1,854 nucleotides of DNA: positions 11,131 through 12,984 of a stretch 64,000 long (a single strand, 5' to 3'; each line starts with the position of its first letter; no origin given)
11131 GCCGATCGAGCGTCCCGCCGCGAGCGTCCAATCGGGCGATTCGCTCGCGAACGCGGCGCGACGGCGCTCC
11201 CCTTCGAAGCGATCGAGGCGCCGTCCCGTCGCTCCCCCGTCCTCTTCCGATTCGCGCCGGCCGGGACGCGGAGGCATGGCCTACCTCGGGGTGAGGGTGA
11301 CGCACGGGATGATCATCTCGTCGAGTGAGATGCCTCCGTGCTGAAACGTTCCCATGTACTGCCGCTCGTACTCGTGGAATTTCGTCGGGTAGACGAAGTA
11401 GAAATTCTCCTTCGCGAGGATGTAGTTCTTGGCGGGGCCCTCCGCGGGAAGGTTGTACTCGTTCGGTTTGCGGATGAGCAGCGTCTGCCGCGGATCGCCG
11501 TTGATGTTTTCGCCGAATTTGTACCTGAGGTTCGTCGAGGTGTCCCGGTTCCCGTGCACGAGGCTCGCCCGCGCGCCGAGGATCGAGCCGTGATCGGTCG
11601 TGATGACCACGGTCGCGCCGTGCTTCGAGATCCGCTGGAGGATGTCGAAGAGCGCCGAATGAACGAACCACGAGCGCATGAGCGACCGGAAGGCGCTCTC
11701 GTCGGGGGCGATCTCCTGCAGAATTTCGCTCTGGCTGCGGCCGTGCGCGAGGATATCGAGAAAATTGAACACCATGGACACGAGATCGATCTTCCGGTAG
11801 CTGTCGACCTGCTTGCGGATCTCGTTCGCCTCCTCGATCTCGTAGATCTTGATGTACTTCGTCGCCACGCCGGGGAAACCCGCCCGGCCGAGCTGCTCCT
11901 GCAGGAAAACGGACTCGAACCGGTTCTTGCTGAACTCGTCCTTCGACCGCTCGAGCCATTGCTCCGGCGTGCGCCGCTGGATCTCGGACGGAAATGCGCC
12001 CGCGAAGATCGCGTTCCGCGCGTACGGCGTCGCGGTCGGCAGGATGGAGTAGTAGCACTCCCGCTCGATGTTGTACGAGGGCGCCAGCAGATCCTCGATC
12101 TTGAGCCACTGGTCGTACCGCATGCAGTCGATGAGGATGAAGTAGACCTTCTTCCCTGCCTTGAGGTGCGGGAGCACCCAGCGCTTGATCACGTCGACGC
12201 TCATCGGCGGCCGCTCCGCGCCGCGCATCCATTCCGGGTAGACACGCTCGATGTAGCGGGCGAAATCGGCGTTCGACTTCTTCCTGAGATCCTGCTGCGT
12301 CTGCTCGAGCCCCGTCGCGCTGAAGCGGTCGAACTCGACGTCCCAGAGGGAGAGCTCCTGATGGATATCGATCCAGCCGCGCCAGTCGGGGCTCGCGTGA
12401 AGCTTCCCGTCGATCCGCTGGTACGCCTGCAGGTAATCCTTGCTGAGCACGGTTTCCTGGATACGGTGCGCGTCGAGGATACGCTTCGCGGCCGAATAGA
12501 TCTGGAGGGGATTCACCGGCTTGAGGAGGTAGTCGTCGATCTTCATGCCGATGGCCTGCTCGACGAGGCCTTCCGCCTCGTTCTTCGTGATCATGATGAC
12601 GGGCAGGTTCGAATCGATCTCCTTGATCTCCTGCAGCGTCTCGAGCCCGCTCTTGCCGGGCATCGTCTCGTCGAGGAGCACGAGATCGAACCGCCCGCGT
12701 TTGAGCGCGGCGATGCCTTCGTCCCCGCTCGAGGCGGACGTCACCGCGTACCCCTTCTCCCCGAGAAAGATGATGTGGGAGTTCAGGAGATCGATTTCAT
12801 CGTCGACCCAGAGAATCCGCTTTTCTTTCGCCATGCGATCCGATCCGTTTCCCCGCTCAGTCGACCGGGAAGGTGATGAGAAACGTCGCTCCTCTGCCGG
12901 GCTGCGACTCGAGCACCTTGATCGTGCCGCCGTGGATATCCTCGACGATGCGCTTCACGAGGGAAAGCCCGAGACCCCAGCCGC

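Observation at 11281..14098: Adjacent PorX/PorY-like two-component system (REC-PglZ regulator next to its kinase)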

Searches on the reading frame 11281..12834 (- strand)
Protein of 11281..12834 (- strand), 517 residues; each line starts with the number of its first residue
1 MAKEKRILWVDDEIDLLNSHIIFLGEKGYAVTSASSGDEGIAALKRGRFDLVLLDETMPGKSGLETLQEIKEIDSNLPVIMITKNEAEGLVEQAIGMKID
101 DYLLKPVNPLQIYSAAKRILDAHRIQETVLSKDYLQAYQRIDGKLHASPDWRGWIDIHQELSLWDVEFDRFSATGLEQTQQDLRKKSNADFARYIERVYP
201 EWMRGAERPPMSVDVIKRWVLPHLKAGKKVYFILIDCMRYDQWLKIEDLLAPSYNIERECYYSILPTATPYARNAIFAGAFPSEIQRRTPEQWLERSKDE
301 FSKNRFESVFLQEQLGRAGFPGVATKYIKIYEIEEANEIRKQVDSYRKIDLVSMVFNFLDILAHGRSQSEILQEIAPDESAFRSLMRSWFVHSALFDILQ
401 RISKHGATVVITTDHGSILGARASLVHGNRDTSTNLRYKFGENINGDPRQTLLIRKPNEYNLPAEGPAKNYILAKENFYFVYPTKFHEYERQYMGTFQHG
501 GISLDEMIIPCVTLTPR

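Call 7: search_protein_families(library=pfam, proteins=[window:11281-12834:-], max_evalue=0.01)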
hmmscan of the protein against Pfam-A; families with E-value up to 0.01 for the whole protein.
window:11281-12834:- (517 aa): 2 families
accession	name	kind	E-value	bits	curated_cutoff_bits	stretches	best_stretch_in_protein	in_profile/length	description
PF00072.30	Response_reg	-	2.3e-24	86.1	30.2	1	7-115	1-109/111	Response regulator receiver domain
PF08665.17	PglZ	-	1.2e-20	74.7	25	1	228-419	1-174/179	PglZ domain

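Call 8: search_protein_families(library=ncbifam, proteins=[window:11281-12834:-], max_evalue=0.01)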
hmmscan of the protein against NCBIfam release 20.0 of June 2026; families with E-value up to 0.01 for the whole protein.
window:11281-12834:- (517 aa): 100 families (the best 25 are shown)
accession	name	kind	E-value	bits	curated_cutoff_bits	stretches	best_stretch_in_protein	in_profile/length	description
NF052313.1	T9SS_RR_PorX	equivalog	1.4e-191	637.7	300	1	6-517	2-513/513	T9SS response regulator signal transducer PorX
NF033449.0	BREX_PglZ_3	exception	6.1e-26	90.9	250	1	103-514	251-641/642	BREX-3 system phosphatase PglZ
NF007005.1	PRK09468.1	equivalog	7.7e-17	61.5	331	1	3-121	2-120/237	osmolarity response regulator transcription factor OmpR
NF047793.1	ResRegPgtA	equivalog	1.5e-16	60.2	650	1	3-124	4-125/414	two-component system response regulator PgtA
NF033117.2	vanR_ACDEGLN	exception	2.8e-16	59.8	350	1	7-127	1-120/226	VanR-ABDEGLN family response regulator transcription factor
NF051850.1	RespRegRprY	equivalog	5.7e-16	58.6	370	1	2-113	2-113/234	response regulator transcription factor RprY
NF007982.1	PRK10710.1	equivalog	1.1e-15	57.9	380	1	3-129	6-131/235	envelope stress response regulator BaeR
NF008296.0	PRK11083.1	equivalog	9.8e-15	54.6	273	1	4-125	3-123/228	two-component system response regulator CreB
NF040689.1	MtrAB_MtrA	equivalog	1.4e-14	54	300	1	7-117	1-110/219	MtrAB system response regulator MtrA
TIGR02154.1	PhoB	equivalog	1.5e-14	53.9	296.2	1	4-120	2-120/226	phosphate regulon transcriptional regulator PhoB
NF045944.1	ResRegRpaBCyano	equivalog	1.7e-14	53.8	330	1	9-130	2-122/229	response regulator transcription factor RpaB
NF011695.0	PRK15115.1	equivalog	2.4e-14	52.9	763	1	3-121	5-123/445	two-component system response regulator GlrR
NF007969.0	PRK10693.1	equivalog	8.2e-14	51.3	329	1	4-111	7-114/337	two-component system response regulator RssB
NF040534.1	resp_reg_YycF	equivalog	1.2e-13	50.9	340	1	5-127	1-122/231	response regulator YycF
NF008199.0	PRK10955.1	equivalog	1.6e-13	51.1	341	1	5-134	2-129/232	envelope stress response regulator transcription factor CpxR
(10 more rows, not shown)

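Call 10: find_encoding_contigs(protein=window:11281-12834:-, flank=10000, max_places=6)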
Protein window:11281-12834:- (517 aa): 1 contig read that carries it; 1 place shown.
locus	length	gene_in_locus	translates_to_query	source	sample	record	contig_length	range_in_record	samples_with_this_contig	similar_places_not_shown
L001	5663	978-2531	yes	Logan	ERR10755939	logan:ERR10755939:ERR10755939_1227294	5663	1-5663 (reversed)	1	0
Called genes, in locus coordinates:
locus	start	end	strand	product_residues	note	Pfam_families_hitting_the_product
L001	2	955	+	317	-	?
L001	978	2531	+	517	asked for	PF00072:Response_reg, PF08665:PglZ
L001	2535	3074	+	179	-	PF02367:TsaE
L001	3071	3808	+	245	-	PF00814:TsaD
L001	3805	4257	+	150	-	PF13302:Acetyltransf_3 (weak), PF13673:Acetyltransf_10, PF00583:Acetyltransf_1, PF13508:Acetyltransf_7, PF08445:FR47 (weak)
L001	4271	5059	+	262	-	PF01048:PNP_UDP_1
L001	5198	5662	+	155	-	?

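Call 11: find_related_loci(query=window:11284-12834:-, collection=genome_contigs, flank=6000)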
Query window:11284-12834:- (517 aa) in genome_contigs; peptide patterns used: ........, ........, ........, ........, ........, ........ (x = any residue, [..] = any of these).
600 stretches matched a pattern (row limit reached: there are more); 589 encode a relative of the query (tblastn E <= 1e-3); the best 80 are kept; 80 distinct loci.
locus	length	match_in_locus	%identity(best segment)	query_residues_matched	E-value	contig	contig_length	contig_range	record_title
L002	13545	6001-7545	73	3-517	0e+0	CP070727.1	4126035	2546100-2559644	MAG: bacterium isolate bin44 chromosome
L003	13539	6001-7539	71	5-517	0e+0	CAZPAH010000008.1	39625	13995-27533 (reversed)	MAG TPA_asm: uncultured bacterium isolate binchicken_co129_916 genome assembly, contig: NODE_2513_length_39625_cov_5.547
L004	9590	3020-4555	56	5-517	0e+0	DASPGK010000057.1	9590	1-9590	MAG TPA_asm: Candidatus Krumholzibacteriia bacterium isolate SMAG_U16449 k141_599256, whole genome shotgun sequence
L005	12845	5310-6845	56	5-515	0e+0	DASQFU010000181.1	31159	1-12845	MAG TPA_asm: Candidatus Limnocylindria bacterium isolate SMAG_U11788 k141_505551, whole genome shotgun sequence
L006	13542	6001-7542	54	5-517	0e+0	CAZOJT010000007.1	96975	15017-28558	MAG TPA_asm: uncultured Ignavibacteria bacterium isolate binchicken_co89_550 genome assembly, contig: NODE_192_length_96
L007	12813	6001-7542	55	5-517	0e+0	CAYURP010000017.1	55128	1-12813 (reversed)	MAG TPA_asm: uncultured Ignavibacteria bacterium isolate binchicken_co89_584 genome assembly, contig: NODE_692_length_55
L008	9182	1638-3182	54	5-517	0e+0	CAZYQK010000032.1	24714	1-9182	MAG TPA_asm: uncultured bacterium isolate SRP119689_co1_84 genome assembly, contig: NODE_2567_length_24714_cov_6.633156,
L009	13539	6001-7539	53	5-515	0e+0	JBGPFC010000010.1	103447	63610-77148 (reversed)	MAG: Candidatus Eisenbacteria bacterium isolate OBJ_0618_7090110_76 k141_7027743_length_103447_cov_24.5020, whole genome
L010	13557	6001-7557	51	1-517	0e+0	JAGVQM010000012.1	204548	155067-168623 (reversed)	MAG: Candidatus Zixiibacteriota bacterium isolate DeMMO3_3 c_000000073590, whole genome shotgun sequence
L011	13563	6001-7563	52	2-517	0e+0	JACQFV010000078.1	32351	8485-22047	MAG: Candidatus Zixiibacteriota bacterium isolate NC_groundwater_1056_Pr1_S-0.65um_61_29 Montesol18_Sp65_coassembly_scaf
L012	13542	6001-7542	50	5-517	0e+0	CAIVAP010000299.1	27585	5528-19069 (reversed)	uncultured bacterium isolate AlinenSediments_bin-0053 genome assembly, contig: bin-0053:299/302, whole genome shotgun se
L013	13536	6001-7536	51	5-517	8e-179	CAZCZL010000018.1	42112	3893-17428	MAG TPA_asm: uncultured Ignavibacteriales bacterium isolate binchicken_co16_343 genome assembly, contig: NODE_1513_lengt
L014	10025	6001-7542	51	5-517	2e-178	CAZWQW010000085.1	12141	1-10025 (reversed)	MAG TPA_asm: uncultured bacterium isolate binchicken_co27_440 genome assembly, contig: NODE_9293_length_12141_cov_14.695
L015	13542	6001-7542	50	5-517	1e-177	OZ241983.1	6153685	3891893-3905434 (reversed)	MAG: Candidatus Poribacteria bacterium isolate 364a25e6-8d4f-453a-8db8-f2b726c437a0 genome assembly, chromosome: 1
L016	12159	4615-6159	52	4-517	2e-175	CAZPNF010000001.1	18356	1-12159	MAG TPA_asm: uncultured bacterium isolate binchicken_co262_332 genome assembly, contig: NODE_3231_length_18356_cov_4.259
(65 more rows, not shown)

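Call 17: search_solved_structures(query=window:11281-12834:-, show_alignments=2, max_evalue=1e-10)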
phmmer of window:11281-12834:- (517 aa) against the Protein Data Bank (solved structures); distinct sequences matched with E-value up to 1e-10: 16.
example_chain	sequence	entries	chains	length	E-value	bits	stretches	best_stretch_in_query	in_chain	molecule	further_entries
8ted_A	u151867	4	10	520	1.5e-127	429.9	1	5-517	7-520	Response regulator receiver protein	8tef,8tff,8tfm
8p6f_A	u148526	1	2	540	1.6e-127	429.8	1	5-517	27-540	Response regulator receiver domain-containing protein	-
7pv7_D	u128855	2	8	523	2.9e-127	429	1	6-517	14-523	Response regulator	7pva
8thp_A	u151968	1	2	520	7.6e-127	427.6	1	5-517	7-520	Response regulator receiver protein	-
7pvk_A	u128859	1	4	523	1.5e-126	426.6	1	6-517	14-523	Response regulator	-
4b09_A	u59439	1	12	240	2.2e-13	53.3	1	5-154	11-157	TRANSCRIPTIONAL REGULATORY PROTEIN BAER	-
1mvo_A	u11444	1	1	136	9.9e-13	51.1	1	4-125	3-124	PhoP response regulator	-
9xzo_A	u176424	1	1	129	1.4e-12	50.7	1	6-124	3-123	De novo protein M1X0B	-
2zwm_A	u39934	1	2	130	1.7e-12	50.3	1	4-118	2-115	Transcriptional regulatory protein yycF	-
3f6p_A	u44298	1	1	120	1.8e-12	50.3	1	4-117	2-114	Transcriptional regulatory protein yycF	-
3nhz_A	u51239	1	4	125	3e-12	49.6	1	4-116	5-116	Two component system transcriptional regulator mtrA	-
3c3m_A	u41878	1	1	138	6.5e-12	48.4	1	7-121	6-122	Response regulator receiver protein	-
3q9s_A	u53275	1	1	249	9e-12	48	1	3-127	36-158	DNA-binding response regulator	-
2gwr_A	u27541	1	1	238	1.4e-11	47.3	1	4-117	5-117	DNA-binding response regulator mtrA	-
3crn_A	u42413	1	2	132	3e-11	46.2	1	5-123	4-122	Response regulator receiver domain protein, CheY-like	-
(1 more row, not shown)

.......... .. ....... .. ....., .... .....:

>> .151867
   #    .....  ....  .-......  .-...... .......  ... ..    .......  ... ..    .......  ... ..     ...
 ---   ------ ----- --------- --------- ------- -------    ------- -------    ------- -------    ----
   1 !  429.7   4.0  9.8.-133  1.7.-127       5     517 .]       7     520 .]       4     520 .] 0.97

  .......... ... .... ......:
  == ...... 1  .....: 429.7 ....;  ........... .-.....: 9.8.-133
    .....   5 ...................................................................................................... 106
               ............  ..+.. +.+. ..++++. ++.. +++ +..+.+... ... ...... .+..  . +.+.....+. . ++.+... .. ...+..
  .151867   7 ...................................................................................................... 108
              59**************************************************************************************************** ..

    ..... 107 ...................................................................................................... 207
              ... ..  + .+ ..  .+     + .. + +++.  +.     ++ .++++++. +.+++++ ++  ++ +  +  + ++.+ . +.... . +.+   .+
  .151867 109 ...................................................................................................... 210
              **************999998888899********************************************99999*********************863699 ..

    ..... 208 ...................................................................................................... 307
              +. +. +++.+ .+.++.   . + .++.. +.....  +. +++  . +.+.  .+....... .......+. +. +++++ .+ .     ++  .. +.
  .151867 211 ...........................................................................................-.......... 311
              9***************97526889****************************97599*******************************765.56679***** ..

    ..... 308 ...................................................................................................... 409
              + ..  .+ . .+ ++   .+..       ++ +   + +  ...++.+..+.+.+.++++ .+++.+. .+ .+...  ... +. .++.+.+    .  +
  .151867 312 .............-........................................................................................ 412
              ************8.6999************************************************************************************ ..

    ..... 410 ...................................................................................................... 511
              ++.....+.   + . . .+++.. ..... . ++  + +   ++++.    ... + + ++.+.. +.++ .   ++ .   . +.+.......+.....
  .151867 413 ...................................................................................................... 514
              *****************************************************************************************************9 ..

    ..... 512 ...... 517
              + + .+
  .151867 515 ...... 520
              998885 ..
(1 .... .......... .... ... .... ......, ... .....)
